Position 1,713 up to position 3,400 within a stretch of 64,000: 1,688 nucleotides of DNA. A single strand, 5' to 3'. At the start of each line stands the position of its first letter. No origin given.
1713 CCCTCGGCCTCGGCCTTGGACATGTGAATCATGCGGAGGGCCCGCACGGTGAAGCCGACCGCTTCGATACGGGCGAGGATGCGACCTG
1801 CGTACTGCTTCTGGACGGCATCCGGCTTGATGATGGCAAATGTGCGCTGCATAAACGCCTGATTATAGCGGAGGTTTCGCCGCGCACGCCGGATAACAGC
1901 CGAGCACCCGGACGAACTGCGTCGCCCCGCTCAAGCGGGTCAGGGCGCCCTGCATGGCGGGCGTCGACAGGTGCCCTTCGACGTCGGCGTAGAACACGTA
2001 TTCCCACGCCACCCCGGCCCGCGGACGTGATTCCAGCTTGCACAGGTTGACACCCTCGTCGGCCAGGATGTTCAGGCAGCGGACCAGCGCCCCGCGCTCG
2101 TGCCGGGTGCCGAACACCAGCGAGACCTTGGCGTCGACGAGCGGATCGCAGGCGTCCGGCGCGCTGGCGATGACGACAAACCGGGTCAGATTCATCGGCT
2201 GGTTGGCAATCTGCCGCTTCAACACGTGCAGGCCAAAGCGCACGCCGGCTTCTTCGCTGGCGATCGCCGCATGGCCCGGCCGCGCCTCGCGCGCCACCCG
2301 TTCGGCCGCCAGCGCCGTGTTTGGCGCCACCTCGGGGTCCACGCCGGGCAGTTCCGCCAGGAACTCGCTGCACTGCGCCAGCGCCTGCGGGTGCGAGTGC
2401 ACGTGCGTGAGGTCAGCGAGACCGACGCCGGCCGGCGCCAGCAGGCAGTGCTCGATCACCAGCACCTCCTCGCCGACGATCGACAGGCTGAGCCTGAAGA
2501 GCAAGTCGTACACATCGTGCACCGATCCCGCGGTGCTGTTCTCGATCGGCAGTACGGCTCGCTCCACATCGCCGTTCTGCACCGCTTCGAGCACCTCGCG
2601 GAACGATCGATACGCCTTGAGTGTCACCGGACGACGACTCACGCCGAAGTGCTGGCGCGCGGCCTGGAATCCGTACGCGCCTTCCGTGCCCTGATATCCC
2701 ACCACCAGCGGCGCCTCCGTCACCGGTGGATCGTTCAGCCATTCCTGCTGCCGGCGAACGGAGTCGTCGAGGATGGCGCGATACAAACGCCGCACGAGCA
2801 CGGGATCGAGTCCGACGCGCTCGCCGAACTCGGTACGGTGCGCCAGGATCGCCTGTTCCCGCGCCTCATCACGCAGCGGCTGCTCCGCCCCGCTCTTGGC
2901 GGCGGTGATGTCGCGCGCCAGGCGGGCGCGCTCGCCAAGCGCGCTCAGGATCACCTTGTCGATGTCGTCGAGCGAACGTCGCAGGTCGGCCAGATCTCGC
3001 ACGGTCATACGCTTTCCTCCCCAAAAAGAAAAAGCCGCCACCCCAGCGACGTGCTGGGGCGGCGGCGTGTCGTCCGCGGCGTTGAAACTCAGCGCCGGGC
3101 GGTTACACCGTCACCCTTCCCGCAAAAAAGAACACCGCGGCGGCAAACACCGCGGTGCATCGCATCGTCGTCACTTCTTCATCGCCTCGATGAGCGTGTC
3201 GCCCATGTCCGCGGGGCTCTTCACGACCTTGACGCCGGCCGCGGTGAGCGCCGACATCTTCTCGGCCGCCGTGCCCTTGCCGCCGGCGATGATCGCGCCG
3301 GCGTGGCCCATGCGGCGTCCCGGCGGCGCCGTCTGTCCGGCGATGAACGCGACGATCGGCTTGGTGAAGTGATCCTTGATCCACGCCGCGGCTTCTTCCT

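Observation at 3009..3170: Candidate ribosome-mediated attenuator upstream of pheA: FFF mini-ORF plus two tandem intrinsic terminators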

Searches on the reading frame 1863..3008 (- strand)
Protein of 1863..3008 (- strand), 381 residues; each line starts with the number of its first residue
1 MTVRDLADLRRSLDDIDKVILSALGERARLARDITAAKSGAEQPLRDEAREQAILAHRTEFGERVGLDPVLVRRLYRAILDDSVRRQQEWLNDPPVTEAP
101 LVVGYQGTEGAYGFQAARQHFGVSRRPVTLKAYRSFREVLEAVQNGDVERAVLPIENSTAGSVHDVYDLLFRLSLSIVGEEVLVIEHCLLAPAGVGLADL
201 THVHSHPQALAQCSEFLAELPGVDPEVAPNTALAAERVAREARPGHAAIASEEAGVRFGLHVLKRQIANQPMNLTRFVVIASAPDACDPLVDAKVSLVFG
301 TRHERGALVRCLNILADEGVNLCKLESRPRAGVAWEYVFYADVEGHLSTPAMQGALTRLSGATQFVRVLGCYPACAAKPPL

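Call 6: search_protein_families(library=ncbifam, proteins=[window:1863-3008:-])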
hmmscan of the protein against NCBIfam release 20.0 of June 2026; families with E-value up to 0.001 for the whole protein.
window:1863-3008:- (381 aa): 22 families
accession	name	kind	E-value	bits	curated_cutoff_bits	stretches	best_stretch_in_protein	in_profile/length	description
NF007910.0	PRK10622.1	equivalog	2.6e-86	289.9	577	1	4-374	5-377/386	bifunctional chorismate mutase/prephenate dehydratase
NF008866.0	PRK11899.1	equivalog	7.8e-65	218.9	359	1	102-375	7-276/283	prephenate dehydratase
NF008865.0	PRK11898.1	equivalog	3.4e-63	213.4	219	1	102-375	3-279/284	prephenate dehydratase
TIGR01797.1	CM_P_1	equivalog_domain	2.6e-13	50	73.7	1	6-88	1-83/83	chorismate mutase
NF008400.0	PRK11199.1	equivalog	5.6e-12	45.3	273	1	3-110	2-111/374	bifunctional chorismate mutase/prephenate dehydrogenase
TIGR01791.2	CM_archaeal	equivalog_domain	1.6e-11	44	66.95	1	6-87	1-82/83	chorismate mutase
NF006691.0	PRK09239.1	equivalog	1.5e-10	41.1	120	1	4-89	10-95/108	chorismate mutase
NF004925.0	PRK06285.1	equivalog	4.6e-10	39.5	77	1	5-92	8-95/99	chorismate mutase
NF005475.0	PRK07075.1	equivalog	2.3e-09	37.3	126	1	4-87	11-93/105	isochorismate lyase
TIGR01803.1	CM-like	subfamily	1e-08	35.2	73.35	1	6-86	1-81/82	chorismate mutase family protein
TIGR01268.1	Phe4hydrox_tetr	equivalog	1.5e-07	30.6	704.8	1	293-359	15-80/436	phenylalanine 4-monooxygenase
TIGR01795.1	CM_mono_cladeE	equivalog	1.8e-06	28.4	107.55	1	4-88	3-87/94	chorismate mutase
TIGR01805.1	CM_mono_grmpos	equivalog_domain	1.9e-06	28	71.2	1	8-61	3-56/81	chorismate mutase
TIGR01806.1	CM_mono2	equivalog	1.9e-06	28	74.15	1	20-88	9-77/114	gamma subclass chorismate mutase AroQ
TIGR01799.1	CM_T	equivalog_domain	4.1e-06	26.8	95.9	1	6-83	1-78/83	chorismate mutase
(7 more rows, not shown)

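Call 8: find_related_loci(query=window:1863-3008:-, collection=genome_contigs, flank=3000)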
Query window:1863-3008:- (381 aa) in genome_contigs; peptide patterns used: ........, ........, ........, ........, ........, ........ (x = any residue, [..] = any of these).
599 stretches matched a pattern (row limit reached: there are more); 369 encode a relative of the query (tblastn E <= 1e-3); the best 80 are kept; 80 distinct loci.
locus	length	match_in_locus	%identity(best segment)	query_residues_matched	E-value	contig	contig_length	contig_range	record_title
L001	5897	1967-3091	74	1-375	0e+0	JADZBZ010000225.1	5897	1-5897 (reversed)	MAG: Acidobacteria bacterium isolate SJ70 c_000000461431, whole genome shotgun sequence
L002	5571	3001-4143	73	1-381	2e-179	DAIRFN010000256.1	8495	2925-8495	MAG TPA_asm: Vicinamibacterales bacterium isolate CTOTU25586 NODE_4599_length_8495_cov_5.546919, whole genome shotgun se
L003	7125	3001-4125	72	1-375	4e-178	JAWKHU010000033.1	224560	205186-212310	MAG: Vicinamibacterales bacterium isolate ABC2.44 ABC2.44.fa-33, whole genome shotgun sequence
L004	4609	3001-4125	71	1-373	2e-178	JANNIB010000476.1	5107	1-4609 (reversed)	MAG: Acidobacteriota bacterium isolate SOY_6_C_metabat_167_sub SOY_6_C_k141_3558302, whole genome shotgun sequence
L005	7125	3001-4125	71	1-373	6e-174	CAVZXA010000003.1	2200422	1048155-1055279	MAG: uncultured Acidobacteriota bacterium isolate MFD04651.bin.2.95 genome assembly, contig: contig_1647, whole genome s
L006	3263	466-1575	72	6-373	0e+0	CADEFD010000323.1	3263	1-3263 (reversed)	MAG: uncultured Acidobacteria bacterium isolate Acidobacteria sp. RBC068 genome assembly, contig: MAG068_323, whole geno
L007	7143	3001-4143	70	1-381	5e-172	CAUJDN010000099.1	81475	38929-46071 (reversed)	MAG: Acidobacteriota bacterium isolate KLAP208 genome assembly, contig: KLAP208_81586, whole genome shotgun sequence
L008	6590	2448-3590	70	1-381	2e-172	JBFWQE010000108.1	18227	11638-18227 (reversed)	MAG: Vicinamibacterales bacterium isolate CA_2019_TPBF_176 NODE_14048_length_18227_cov_5.933094_TPBF, whole genome shotg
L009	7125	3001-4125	71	1-373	2e-171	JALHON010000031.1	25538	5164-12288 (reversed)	MAG: Acidobacteria bacterium isolate bin.151 c_000000008294, whole genome shotgun sequence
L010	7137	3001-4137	68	1-379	3e-171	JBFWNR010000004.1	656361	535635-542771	MAG: Vicinamibacterales bacterium isolate CA_2019_TPBF_117 NODE_80_length_656361_cov_10.529063_TPBF, whole genome shotgu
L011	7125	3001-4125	70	1-373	9e-171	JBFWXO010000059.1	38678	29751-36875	MAG: Vicinamibacterales bacterium isolate CA_2019_TPBS_142 NODE_5855_length_38678_cov_5.589557_TPBS, whole genome shotgu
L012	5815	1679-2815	70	3-381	3e-170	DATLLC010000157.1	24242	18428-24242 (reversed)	MAG TPA_asm: Vicinamibacterales bacterium isolate SMAG_U13738 k141_1637369, whole genome shotgun sequence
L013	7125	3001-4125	71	1-373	4e-165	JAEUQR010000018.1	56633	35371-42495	MAG: Acidobacteria bacterium isolate new MAG-256 k141_9655, whole genome shotgun sequence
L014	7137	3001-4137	67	1-379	3e-156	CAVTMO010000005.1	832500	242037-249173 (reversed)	MAG: uncultured Acidobacteriota bacterium isolate MFD06229.bin.2.140 genome assembly, contig: contig_24506, whole genome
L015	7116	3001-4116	74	1-372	1e-174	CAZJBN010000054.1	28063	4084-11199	MAG TPA_asm: uncultured Bifidobacteriaceae bacterium isolate SRP344714_co2_101 genome assembly, contig: NODE_4244_length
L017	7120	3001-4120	71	1-373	1e-141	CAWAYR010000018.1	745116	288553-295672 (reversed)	MAG: uncultured Acidobacteriota bacterium isolate MFD05567.bin.3.64 genome assembly, contig: contig_43222, whole genome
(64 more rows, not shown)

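Call 17: find_related_loci(query=window:1863-3008:-, collection=metagenome_contigs, flank=1500)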
Query window:1863-3008:- (381 aa) in metagenome_contigs; peptide patterns used: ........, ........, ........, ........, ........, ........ (x = any residue, [..] = any of these).
600 stretches matched a pattern (row limit reached: there are more); 435 encode a relative of the query (tblastn E <= 1e-3); the best 80 are kept; 80 distinct loci.
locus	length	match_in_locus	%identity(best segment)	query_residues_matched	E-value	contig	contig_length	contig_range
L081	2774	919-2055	70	1-379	0e+0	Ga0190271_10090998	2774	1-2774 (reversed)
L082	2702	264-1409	69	1-380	0e+0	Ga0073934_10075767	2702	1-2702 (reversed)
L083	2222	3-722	70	142-381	6e-111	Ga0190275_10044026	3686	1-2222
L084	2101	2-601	68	182-381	8e-82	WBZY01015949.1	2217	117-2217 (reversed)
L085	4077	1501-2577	40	21-379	1e-69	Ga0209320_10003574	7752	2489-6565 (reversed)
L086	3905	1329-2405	40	21-379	9e-70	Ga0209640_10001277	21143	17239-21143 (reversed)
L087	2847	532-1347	47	102-380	6e-64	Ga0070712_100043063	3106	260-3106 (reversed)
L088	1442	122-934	45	95-372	2e-66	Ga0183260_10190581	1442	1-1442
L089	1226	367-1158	46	102-372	2e-67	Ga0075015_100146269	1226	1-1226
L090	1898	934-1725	47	102-372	4e-65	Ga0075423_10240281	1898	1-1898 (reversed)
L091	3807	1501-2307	46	97-372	6e-63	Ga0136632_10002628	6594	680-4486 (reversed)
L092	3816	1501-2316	46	102-380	9e-63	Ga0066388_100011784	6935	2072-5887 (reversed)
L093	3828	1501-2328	42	96-376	4e-62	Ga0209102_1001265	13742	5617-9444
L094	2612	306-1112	46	103-378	6e-62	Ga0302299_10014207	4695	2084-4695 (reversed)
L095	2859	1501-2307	46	103-378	6e-62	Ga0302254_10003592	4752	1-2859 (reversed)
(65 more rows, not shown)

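Call 48: find_homologous_proteins(query=window:1863-3008:-, max_evalue=1e-100)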
Query window:1863-3008:- (381 aa): 450 proteins with E <= 1e-100 among 8000 candidates; the best 120 are listed.
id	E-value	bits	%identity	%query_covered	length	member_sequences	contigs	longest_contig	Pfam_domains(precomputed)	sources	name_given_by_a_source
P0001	3.0e-248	841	100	100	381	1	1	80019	PF00800.24,PF01817.27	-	-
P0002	2.1e-179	614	73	100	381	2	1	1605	PF00800.24,PF01842.32,PF01817.27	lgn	-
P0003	1.4e-177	608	73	98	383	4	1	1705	PF00800.24,PF01817.27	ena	-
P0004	1.6e-177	608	74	98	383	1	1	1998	PF00800.24,PF01817.27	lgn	-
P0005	3.4e-177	607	72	100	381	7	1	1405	PF00800.24,PF01817.27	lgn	-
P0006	1.4e-176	605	71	100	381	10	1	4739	PF00800.24,PF01842.32,PF01817.27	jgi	jgi:chorismate mutase/prephenate dehydratase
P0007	2.1e-176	604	73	100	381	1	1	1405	PF00800.24,PF01817.27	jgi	jgi:chorismate mutase/prephenate dehydratase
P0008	4.1e-176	603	73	100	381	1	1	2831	PF00800.24,PF01817.27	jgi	jgi:chorismate mutase/prephenate dehydratase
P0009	9.1e-176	602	73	100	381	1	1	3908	PF00800.24,PF01817.27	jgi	jgi:chorismate mutase/prephenate dehydratase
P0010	1.4e-175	602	73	100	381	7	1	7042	PF00800.24,PF01817.27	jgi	jgi:chorismate mutase/prephenate dehydratase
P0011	1.7e-175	601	72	100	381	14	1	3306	PF00800.24,PF01817.27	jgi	jgi:chorismate mutase/prephenate dehydratase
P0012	6.4e-175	600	74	100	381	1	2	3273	PF00800.24,PF01842.32,PF01817.27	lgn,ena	-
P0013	2.9e-174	597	73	100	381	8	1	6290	PF00800.24,PF01817.27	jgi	-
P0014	4.2e-174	597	73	98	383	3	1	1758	PF00800.24,PF01817.27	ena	-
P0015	7.9e-174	596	73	98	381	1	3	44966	PF00800.24,PF01817.27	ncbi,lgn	-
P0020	2.0e-173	595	74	98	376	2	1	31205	PF00800.24,PF01817.27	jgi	jgi:chorismate mutase/prephenate dehydratase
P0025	7.5e-173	593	75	99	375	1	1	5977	PF00800.24,PF01817.27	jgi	jgi:chorismate mutase/prephenate dehydratase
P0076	8.1e-163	560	68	98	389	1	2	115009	PF00800.24,PF01842.32,PF01817.27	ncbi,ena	-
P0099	2.7e-157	542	64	98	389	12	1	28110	PF00800.24,PF01817.27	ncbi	-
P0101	2.7e-156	538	65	97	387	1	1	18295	PF00800.24,PF01817.27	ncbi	-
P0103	1.2e-155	536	67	98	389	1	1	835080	PF00800.24,PF01817.27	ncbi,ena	-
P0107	5.1e-151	521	65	98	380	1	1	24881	PF00800.24,PF01817.27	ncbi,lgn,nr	ncbi:MAG TPA: prephenate dehydratase [Vicinamibacterales bacterium]|nr:prephenate dehydratase [Vicin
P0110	3.4e-148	512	65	97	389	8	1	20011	PF00800.24,PF01817.27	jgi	jgi:chorismate mutase / prephenate dehydratase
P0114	7.4e-148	510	63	98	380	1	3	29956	PF00800.24,PF01842.32,PF01817.27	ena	-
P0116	1.3e-147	510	63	98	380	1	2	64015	PF00800.24,PF01842.32,PF01817.27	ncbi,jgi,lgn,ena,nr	ncbi:MAG TPA: bifunctional chorismate mutase/prephenate dehydratase [Vicinamibacterales bacterium]|n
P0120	4.8e-147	508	64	98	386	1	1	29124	PF00800.24,PF01842.32,PF01817.27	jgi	jgi:chorismate mutase/prephenate dehydratase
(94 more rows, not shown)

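Call 49: find_encoding_contigs(protein=P0025, flank=1200, max_places=1)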
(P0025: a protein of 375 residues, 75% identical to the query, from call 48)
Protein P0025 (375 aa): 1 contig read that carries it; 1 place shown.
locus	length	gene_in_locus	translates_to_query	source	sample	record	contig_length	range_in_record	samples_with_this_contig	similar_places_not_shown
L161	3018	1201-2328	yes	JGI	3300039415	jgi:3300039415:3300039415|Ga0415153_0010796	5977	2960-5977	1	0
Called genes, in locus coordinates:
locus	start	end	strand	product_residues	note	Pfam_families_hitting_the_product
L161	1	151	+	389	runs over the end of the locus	PF08442:ATP-grasp_2, PF13549:ATP-grasp_5, PF24948:Citrate_synth_N, PF00549:Ligase_CoA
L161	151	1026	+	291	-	PF02629:CoA_binding, PF13380:CoA_binding_2 (faint), PF13607:Succ_CoA_lig, PF00549:Ligase_CoA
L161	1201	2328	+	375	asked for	PF01817:CM_2, PF00800:PDT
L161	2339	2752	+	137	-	PF00334:NDK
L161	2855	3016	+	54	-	?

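Call 50: find_encoding_contigs(protein=P0020, flank=1200, max_places=1)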
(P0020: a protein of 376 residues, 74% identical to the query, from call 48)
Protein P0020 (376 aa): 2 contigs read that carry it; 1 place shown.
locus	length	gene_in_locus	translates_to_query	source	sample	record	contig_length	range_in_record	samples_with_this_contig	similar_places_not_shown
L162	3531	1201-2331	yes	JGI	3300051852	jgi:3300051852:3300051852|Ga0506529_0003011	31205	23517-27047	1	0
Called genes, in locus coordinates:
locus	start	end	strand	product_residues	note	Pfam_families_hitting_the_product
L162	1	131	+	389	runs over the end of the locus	PF08442:ATP-grasp_2, PF13549:ATP-grasp_5, PF24948:Citrate_synth_N, PF00549:Ligase_CoA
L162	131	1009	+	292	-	PF02629:CoA_binding, PF13380:CoA_binding_2 (faint), PF13607:Succ_CoA_lig, PF00549:Ligase_CoA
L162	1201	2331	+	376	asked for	PF01817:CM_2, PF00800:PDT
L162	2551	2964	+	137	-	PF00334:NDK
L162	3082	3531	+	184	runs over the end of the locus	PF22769:DCD, PF00692:dUTPase (faint)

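Call 51: find_encoding_contigs(protein=P0116, flank=1200, max_places=1)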
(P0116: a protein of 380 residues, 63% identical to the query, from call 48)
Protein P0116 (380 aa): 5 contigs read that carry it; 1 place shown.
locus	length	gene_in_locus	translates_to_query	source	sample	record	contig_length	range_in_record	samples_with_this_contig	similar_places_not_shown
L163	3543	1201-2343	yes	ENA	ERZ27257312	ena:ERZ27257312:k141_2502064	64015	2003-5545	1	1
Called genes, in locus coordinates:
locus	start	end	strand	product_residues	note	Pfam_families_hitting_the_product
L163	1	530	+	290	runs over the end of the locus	PF02629:CoA_binding, PF00549:Ligase_CoA, PF13607:Succ_CoA_lig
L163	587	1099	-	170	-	-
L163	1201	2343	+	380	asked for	PF01817:CM_2, PF00800:PDT, PF01842:ACT (faint)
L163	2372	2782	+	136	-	PF00334:NDK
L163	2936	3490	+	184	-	PF22769:DCD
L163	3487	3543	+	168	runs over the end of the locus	PF25084:LbH_EIF2B (weak), PF25087:GMPPB_C (faint), PF25084:LbH_EIF2B (weak), PF00132:Hexapep, PF14602:Hexapep_2 (weak)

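Call 52: find_encoding_contigs(protein=P0114, flank=1200, max_places=1)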
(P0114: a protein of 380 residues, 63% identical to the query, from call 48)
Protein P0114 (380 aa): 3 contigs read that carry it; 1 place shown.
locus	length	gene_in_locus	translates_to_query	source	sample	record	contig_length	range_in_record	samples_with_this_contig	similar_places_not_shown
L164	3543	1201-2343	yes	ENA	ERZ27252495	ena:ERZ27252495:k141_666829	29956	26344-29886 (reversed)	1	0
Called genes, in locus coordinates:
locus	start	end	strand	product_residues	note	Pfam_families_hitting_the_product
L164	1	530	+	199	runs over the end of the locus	?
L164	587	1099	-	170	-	-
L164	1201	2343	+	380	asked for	PF01817:CM_2, PF00800:PDT, PF01842:ACT (faint)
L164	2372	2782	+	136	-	PF00334:NDK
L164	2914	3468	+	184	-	PF22769:DCD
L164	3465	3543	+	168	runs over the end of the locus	PF25084:LbH_EIF2B (weak), PF25087:GMPPB_C (faint), PF25084:LbH_EIF2B (weak), PF00132:Hexapep, PF14602:Hexapep_2 (weak)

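Call 53: find_encoding_contigs(protein=P0099, flank=1200, max_places=1)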
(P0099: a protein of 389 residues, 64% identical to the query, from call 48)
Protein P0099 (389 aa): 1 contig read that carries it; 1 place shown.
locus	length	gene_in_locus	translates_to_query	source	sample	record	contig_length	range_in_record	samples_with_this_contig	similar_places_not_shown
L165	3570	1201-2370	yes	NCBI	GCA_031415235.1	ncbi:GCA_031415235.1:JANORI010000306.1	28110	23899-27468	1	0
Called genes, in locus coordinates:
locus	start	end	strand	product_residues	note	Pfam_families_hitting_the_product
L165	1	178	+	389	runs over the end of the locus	PF08442:ATP-grasp_2, PF13549:ATP-grasp_5, PF24948:Citrate_synth_N, PF00549:Ligase_CoA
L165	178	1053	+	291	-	PF02629:CoA_binding, PF13380:CoA_binding_2 (faint), PF13607:Succ_CoA_lig, PF00549:Ligase_CoA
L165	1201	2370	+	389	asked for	PF01817:CM_2, PF00800:PDT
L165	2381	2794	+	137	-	PF00334:NDK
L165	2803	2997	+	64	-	PF11146:DUF2905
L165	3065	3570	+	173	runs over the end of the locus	PF22769:DCD, PF00692:dUTPase (faint)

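Call 54: find_encoding_contigs(protein=P0110, flank=1200, max_places=1)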
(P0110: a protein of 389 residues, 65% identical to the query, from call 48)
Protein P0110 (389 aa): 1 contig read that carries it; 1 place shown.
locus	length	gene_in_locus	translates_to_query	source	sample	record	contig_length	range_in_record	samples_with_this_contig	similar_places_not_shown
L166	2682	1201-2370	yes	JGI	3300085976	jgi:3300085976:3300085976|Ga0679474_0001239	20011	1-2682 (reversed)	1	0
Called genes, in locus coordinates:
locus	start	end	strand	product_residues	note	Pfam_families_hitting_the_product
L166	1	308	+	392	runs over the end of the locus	PF08442:ATP-grasp_2, PF13549:ATP-grasp_5, PF24948:Citrate_synth_N, PF00549:Ligase_CoA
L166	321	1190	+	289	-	PF02629:CoA_binding, PF00549:Ligase_CoA, PF13607:Succ_CoA_lig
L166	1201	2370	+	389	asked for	PF01817:CM_2, PF00800:PDT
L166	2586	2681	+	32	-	?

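Call 56: find_encoding_contigs(protein=P0101, flank=1200, max_places=1)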
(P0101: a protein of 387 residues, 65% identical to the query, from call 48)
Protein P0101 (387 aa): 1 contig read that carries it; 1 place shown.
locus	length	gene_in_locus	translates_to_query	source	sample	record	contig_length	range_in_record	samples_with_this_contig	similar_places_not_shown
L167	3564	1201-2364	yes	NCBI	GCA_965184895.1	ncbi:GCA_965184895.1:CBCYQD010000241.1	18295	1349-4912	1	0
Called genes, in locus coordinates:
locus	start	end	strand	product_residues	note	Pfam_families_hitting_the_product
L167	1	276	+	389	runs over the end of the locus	PF08442:ATP-grasp_2, PF13549:ATP-grasp_5, PF24948:Citrate_synth_N, PF00549:Ligase_CoA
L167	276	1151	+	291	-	PF02629:CoA_binding, PF13607:Succ_CoA_lig, PF00549:Ligase_CoA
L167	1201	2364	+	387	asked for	PF01817:CM_2, PF00800:PDT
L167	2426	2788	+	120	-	PF00334:NDK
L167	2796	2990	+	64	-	PF11146:DUF2905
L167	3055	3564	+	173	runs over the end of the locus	PF22769:DCD, PF00692:dUTPase (weak)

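Call 57: find_encoding_contigs(protein=P0107, flank=1200, max_places=1)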
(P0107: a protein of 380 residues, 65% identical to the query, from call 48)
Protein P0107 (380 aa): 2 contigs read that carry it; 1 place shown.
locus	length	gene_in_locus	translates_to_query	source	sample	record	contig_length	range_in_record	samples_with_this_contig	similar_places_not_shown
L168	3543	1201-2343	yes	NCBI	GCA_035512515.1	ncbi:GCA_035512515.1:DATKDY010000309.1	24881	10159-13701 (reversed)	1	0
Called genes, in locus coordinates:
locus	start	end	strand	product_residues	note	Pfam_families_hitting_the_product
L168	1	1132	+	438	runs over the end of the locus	PF00324:AA_permease, PF13520:AA_permease_2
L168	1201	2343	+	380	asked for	PF01817:CM_2, PF00800:PDT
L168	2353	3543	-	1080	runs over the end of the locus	PF20703:nSTAND1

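Call 58: find_encoding_contigs(protein=P0120, flank=1200, max_places=1)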
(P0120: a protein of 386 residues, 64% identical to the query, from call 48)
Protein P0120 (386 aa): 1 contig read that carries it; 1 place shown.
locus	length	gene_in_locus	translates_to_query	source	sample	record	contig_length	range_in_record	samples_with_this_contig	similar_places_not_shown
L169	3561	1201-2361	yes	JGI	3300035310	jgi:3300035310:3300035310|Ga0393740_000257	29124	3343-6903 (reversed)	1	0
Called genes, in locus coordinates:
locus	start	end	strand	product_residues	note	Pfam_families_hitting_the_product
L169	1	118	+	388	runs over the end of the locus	PF08442:ATP-grasp_2, PF13549:ATP-grasp_5, PF24948:Citrate_synth_N, PF00549:Ligase_CoA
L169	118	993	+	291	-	PF02629:CoA_binding, PF13380:CoA_binding_2 (faint), PF13607:Succ_CoA_lig, PF00549:Ligase_CoA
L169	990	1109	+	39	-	-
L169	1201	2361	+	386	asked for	PF01817:CM_2, PF00800:PDT, PF01842:ACT (faint)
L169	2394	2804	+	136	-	PF00334:NDK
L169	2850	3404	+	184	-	PF22769:DCD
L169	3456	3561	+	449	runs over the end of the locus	PF13393:tRNA-synt_His, PF03129:HGTP_anticodon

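Call 59: find_encoding_contigs(protein=P0103, flank=1200, max_places=1)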
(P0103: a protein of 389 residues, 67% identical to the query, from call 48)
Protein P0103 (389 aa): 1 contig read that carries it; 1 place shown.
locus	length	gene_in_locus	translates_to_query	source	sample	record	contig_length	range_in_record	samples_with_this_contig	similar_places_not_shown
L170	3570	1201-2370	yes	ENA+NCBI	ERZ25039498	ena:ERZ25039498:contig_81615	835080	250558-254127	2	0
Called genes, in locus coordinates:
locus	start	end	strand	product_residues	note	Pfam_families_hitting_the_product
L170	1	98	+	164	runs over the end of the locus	PF00549:Ligase_CoA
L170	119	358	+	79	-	-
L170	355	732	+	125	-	PF02629:CoA_binding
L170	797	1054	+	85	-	PF00549:Ligase_CoA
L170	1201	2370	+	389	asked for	PF01817:CM_2, PF00800:PDT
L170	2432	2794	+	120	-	PF00334:NDK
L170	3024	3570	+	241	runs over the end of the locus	-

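Call 60: find_encoding_contigs(protein=P0076, flank=1200, max_places=1)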
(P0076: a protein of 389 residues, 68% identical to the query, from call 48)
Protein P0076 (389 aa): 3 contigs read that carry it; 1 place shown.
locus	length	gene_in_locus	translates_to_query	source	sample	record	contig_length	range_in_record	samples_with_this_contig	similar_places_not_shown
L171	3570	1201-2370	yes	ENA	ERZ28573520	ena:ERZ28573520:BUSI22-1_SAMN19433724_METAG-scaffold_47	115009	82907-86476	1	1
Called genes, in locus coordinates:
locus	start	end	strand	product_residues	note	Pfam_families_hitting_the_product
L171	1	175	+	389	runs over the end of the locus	PF08442:ATP-grasp_2, PF13549:ATP-grasp_5, PF24948:Citrate_synth_N, PF00549:Ligase_CoA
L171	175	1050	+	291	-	PF02629:CoA_binding, PF13380:CoA_binding_2 (faint), PF13607:Succ_CoA_lig, PF00549:Ligase_CoA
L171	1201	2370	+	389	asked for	PF01817:CM_2, PF00800:PDT, PF01842:ACT (weak)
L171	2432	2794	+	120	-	PF00334:NDK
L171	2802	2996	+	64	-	PF11146:DUF2905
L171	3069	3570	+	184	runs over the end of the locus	PF22769:DCD, PF00692:dUTPase (weak)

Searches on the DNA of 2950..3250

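Call 30: search_rna_families(source=window, start=2950, end=3250, threshold=evalue, max_evalue=10)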
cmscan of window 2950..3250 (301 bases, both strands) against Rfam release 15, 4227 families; matches with E-value up to 10: 9.
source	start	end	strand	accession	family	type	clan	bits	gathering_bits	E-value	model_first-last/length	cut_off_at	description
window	3052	3124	+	RF03878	mir-B6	Gene; miRNA;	-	19.3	89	3.5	1-83/83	no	mir-B6 microRNA precursor family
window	3052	3124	-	RF03878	mir-B6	Gene; miRNA;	-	17.6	89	7.6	1-83/83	no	mir-B6 microRNA precursor family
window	3023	3102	-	RF02892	SR6_antitoxin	Gene; antisense;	-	14.8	55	6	1-104/104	no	Bacillus SR6 antitoxin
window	3019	3148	-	RF02502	Atu_C8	Gene; sRNA;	-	14.7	50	3.2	1-122/122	no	Rhizobiales sRNA Atu_C8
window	3012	3067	+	RF01783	b55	Gene; sRNA;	-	14.1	70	6.8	1-61/61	no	Mycobacterium B11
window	3033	3074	-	RF01670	P17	Gene; sRNA;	-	14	45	0.2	245-282/282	no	Pseudomonas sRNA P17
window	3034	3070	-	RF02225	sX6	Gene; sRNA;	-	13.9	40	0.13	288-323/342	no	Proteobacterial sRNA sX6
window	3024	3119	-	RF02987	GA-cis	Gene; sRNA;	-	11.8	34.7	9.3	1-88/88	no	GA-cis RNA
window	3035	3065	-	RF00260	HepC_CRE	Cis-reg;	-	11.3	140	0.99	112-142/176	no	Hepatitis C virus (HCV) cis-acting replication element (CRE)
